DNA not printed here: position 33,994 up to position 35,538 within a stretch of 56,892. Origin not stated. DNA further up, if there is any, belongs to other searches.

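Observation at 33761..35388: Ammonium transporter controlled by a T-box riboswitch with an overlapping Glu/Asn specifier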

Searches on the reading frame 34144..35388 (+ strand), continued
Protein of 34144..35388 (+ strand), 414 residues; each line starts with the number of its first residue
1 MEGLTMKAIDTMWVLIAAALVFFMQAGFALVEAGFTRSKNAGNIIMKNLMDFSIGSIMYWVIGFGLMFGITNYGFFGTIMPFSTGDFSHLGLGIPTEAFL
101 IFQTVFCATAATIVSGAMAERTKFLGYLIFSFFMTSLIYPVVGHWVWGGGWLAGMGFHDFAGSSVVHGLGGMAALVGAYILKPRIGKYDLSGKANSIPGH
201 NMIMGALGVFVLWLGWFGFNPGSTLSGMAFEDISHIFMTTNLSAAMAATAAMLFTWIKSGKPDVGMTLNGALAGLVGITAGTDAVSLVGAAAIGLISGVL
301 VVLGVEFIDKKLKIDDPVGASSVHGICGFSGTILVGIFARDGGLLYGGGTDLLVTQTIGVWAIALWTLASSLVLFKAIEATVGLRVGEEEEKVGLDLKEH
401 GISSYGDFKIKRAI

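Call 24: find_encoding_contigs(protein=P0005, flank=3000, max_places=2)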
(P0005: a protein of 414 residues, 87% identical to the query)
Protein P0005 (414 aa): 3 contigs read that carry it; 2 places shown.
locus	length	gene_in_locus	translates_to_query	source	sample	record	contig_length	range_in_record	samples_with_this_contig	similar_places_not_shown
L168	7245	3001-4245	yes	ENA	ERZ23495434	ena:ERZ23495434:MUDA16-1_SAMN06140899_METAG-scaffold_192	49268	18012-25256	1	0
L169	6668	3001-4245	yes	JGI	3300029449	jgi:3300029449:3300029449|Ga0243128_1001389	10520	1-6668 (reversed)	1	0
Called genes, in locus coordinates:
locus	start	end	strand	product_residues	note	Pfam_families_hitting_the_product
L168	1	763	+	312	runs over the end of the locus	PF00892:EamA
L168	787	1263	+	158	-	PF00258:Flavodoxin_1 (weak), PF12641:Flavodoxin_3, PF12724:Flavodoxin_5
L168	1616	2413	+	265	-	PF01177:Asp_Glu_race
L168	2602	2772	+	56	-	-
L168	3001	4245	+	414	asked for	PF00909:Ammonium_transp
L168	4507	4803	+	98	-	PF25952:DUF7990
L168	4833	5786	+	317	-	PF01656:CbiA, PF02374:ArsA_ATPase, PF10609:ParA (faint), PF13614:AAA_31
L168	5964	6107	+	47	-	-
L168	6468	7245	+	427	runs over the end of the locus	PF05697:Trigger_N, PF00254:FKBP_C, PF05698:Trigger_C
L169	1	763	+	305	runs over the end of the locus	PF00892:EamA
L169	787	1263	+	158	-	PF00258:Flavodoxin_1 (weak), PF12641:Flavodoxin_3, PF12724:Flavodoxin_5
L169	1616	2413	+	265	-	PF01177:Asp_Glu_race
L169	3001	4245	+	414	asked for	PF00909:Ammonium_transp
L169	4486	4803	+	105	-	PF25952:DUF7990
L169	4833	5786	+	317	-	PF01656:CbiA, PF02374:ArsA_ATPase, PF10609:ParA (faint), PF13614:AAA_31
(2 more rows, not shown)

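Call 44: find_encoding_contigs(protein=P0009, flank=2000, max_places=1)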
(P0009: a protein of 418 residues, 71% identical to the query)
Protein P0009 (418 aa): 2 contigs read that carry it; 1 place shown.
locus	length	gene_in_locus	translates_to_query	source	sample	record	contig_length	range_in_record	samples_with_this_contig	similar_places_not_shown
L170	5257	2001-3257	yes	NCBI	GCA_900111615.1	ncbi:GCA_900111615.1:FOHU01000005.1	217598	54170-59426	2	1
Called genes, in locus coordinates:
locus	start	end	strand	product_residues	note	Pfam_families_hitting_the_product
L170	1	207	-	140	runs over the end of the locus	-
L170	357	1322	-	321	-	PF04055:Radical_SAM, PF16199:Radical_SAM_C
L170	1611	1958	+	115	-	PF00543:P-II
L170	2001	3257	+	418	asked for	PF00909:Ammonium_transp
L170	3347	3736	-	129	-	PF00582:Usp (faint)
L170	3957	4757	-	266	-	PF23457:LysM2_NFP (faint), PF23472:LysM2_CERK1_LYK3_4_5 (faint), PF01476:LysM, PF23473:LysM3_LYK4_5 (faint), PF01476:LysM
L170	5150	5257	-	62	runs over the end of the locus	PF04070:DUF378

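Call 45: find_encoding_contigs(protein=P0011, flank=2000, max_places=1)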
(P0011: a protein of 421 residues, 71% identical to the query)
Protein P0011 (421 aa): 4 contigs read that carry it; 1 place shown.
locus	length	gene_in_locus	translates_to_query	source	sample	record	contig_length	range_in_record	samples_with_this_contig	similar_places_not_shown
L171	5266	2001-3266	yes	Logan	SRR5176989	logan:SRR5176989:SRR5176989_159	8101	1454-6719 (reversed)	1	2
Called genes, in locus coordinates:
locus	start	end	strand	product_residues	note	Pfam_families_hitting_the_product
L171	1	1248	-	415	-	PF00994:MoCF_biosynth, PF18146:CinA_KH, PF02464:CinA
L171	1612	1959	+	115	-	PF00543:P-II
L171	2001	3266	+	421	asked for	PF00909:Ammonium_transp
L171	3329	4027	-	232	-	PF01712:dNK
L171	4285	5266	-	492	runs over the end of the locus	PF14691:Fer4_20, PF07992:Pyr_redox_2, PF00070:Pyr_redox, PF01266:DAO (weak), PF01946:Thi4 (faint), PF07992:Pyr_redox_2, PF01593:Amino_oxidase (weak), PF13450:NAD_binding_8, +3 more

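Call 46: find_encoding_contigs(protein=P0025, flank=2000, max_places=1)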
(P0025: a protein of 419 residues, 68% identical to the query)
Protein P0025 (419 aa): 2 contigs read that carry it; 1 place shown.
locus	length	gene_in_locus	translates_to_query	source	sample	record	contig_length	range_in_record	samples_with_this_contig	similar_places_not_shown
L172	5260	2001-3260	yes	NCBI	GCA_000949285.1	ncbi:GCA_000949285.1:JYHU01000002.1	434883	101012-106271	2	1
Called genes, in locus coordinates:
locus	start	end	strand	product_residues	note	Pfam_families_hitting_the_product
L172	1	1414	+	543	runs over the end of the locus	PF00753:Lactamase_B, PF23023:Anti-Pycsar_Apyc1 (weak), PF12706:Lactamase_B_2 (faint), PF16661:Lactamase_B_6, PF10996:Beta-Casp, PF07521:RMMBL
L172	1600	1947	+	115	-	PF00543:P-II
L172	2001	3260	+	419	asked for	PF00909:Ammonium_transp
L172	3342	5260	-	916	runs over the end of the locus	PF08448:PAS_4 (faint), PF13426:PAS_9 (faint), PF00989:PAS (faint), PF13188:PAS_8 (faint), PF00512:HisKA, PF02518:HATPase_c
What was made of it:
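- Closest known: glnK. Same: The nearest named homologues (about 70% identity: Natronincola, Serpentinicella, Clostridium aceticum) are glnK-amt pairs (calls 44-46).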

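Call 47: find_encoding_contigs(protein=P0003, flank=3000, max_places=2)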
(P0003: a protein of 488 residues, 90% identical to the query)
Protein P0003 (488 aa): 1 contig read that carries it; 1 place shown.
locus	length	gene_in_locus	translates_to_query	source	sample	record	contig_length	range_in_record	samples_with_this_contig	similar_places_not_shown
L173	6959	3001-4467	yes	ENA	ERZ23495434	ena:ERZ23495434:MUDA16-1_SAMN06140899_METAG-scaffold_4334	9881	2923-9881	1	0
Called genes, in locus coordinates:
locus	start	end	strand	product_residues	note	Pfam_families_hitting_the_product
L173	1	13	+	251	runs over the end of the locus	PF03746:LamB_YcsF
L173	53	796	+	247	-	PF02682:CT_C_D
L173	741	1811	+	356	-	PF02626:CT_A_B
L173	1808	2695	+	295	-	PF14336:GLUCM-like_C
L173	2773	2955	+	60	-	-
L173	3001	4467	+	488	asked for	PF00909:Ammonium_transp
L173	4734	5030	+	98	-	PF25952:DUF7990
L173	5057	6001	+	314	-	PF01656:CbiA, PF02374:ArsA_ATPase, PF10609:ParA (faint), PF13614:AAA_31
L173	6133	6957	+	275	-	?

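Call 60: search_solved_structures(query=window:34144-35388:+, max_evalue=1e-20, show_alignments=1)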
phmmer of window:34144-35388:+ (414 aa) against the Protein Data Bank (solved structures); distinct sequences matched with E-value up to 1e-20: 28.
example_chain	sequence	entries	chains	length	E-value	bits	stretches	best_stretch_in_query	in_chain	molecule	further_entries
6eu6_A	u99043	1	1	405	2.8e-87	296.6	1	9-399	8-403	Ammonium transporter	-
8qj3_A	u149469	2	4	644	1.1e-73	251.7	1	11-405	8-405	Ammonium transporter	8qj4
8qpf_A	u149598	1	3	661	1.2e-73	251.6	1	11-405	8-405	Ammonium transporter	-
2b2f_A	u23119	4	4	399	3.7e-60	207.2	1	11-403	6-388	ammonium transporter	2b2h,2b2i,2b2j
9cs5_A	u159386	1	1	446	6.7e-58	199.8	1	9-406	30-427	Ammonium transporter AmtB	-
1xqe_A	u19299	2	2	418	7.9e-58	199.6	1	9-406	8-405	Probable ammonium transporter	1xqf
2nmr_A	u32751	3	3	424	8.3e-58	199.5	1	9-406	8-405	Ammonia channel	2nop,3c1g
3c1h_A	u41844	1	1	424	3.8e-57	197.3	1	9-406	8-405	Ammonia channel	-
4nh2_A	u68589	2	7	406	6.2e-57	196.6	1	9-405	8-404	Ammonia channel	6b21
2nuu_A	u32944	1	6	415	7e-57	196.4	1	9-405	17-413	Ammonia channel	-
2ns1_A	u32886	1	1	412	7.4e-57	196.4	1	9-406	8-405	Ammonia channel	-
2now_A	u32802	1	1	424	9.7e-57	196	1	9-406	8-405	Ammonia channel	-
3c1i_A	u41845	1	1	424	9.7e-57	196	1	9-406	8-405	Ammonia channel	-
2npd_A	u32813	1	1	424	2.1e-56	194.9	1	9-406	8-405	Ammonia channel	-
2npg_A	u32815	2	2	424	2.1e-56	194.9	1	9-406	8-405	Ammonia channel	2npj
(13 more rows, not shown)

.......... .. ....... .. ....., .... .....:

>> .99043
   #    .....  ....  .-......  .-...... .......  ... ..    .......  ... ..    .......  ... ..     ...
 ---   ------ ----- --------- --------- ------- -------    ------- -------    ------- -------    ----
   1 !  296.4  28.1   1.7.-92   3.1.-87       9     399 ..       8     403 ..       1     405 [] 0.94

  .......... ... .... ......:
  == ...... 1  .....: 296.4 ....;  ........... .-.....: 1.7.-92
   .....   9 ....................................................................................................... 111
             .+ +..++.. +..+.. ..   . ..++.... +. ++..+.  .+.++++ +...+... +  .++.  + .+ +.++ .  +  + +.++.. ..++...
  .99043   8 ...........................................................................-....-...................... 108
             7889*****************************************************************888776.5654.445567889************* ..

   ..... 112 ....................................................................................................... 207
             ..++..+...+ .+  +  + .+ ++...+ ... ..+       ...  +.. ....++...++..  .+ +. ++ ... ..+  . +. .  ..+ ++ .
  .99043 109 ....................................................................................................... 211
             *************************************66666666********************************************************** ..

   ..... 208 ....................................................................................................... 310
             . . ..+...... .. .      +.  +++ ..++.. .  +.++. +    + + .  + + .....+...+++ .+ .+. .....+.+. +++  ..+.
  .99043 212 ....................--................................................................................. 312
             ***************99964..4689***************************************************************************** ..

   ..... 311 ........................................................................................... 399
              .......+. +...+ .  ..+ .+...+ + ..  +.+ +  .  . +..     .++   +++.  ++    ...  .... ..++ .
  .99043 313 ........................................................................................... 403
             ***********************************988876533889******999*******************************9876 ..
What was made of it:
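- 34144..35388 (+): amt, an Amt-family ammonium transporter of 414 aa. Ribosome-binding site AAAGGAG at 34130-36. Best solved-structure match is an ammonium transporter, 6eu6, E = 3e-87 (call 60).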

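Call 67: find_encoding_contigs(protein=P0004, flank=1000, max_places=2)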
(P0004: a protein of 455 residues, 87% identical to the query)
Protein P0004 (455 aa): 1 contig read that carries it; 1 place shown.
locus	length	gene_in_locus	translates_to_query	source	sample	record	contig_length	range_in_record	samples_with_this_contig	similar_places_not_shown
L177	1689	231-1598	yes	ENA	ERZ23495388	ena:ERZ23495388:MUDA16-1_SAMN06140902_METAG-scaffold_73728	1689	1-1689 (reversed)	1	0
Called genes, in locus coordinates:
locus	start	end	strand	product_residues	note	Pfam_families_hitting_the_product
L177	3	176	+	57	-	?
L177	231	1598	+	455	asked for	PF00909:Ammonium_transp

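Call 68: find_encoding_contigs(protein=P0001, flank=1000, max_places=2)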
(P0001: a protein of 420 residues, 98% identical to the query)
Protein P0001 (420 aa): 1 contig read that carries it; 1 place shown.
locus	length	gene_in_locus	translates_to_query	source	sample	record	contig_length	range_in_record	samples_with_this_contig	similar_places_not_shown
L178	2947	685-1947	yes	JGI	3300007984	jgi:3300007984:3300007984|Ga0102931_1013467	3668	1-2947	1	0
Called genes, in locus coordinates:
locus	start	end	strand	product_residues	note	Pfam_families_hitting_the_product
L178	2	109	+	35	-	?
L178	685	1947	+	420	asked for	PF00909:Ammonium_transp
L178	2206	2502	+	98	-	PF25952:DUF7990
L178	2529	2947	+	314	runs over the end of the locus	PF01656:CbiA, PF02374:ArsA_ATPase, PF10609:ParA (faint), PF13614:AAA_31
